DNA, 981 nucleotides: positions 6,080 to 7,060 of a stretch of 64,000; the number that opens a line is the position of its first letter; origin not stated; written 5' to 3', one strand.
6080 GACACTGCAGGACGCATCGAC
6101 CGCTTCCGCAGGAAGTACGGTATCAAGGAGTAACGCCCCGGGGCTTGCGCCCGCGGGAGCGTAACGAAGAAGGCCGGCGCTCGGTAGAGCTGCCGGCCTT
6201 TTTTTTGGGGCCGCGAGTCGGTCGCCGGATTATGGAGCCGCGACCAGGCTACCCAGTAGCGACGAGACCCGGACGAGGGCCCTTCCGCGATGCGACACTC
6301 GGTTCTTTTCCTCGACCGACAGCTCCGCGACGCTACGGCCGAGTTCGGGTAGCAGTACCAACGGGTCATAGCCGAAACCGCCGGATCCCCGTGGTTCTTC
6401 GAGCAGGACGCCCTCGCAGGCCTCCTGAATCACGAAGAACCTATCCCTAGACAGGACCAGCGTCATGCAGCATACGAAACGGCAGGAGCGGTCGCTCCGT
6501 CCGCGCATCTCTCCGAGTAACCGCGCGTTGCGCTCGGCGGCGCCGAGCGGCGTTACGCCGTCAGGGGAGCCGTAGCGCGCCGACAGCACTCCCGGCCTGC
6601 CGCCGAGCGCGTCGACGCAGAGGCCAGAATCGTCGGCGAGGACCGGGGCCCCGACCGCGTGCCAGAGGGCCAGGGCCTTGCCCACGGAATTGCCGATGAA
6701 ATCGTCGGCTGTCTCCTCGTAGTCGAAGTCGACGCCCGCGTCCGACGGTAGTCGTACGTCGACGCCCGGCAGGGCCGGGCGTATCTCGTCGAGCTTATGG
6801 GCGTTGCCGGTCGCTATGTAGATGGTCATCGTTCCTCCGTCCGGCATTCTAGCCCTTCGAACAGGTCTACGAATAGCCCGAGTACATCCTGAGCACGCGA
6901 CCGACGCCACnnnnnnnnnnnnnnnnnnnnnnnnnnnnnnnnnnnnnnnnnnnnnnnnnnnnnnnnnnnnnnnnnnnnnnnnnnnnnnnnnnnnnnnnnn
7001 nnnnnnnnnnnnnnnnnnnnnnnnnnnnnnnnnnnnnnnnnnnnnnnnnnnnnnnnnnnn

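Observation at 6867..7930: Candidate RpoN-to-orphan-sigma cascade: sigma54 promoter driving an atypical ECF-like sigma factor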

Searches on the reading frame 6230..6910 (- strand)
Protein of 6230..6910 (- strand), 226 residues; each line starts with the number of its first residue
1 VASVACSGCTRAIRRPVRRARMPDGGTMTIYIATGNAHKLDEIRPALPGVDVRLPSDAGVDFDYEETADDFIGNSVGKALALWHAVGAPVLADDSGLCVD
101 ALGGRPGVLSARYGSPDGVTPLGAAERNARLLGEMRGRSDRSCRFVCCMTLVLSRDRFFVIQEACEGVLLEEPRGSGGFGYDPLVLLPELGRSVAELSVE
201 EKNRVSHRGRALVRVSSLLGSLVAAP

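Call 17: search_protein_families(library=pfam, proteins=[window:6230-6910:-], max_evalue=0.001)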
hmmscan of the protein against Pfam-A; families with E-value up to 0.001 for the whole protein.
window:6230-6910:- (226 aa): 1 family
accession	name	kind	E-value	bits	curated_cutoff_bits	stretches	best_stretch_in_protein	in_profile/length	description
PF01725.21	Ham1p_like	-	4.4e-53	180.4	22.5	1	30-214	1-182/186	Ham1 family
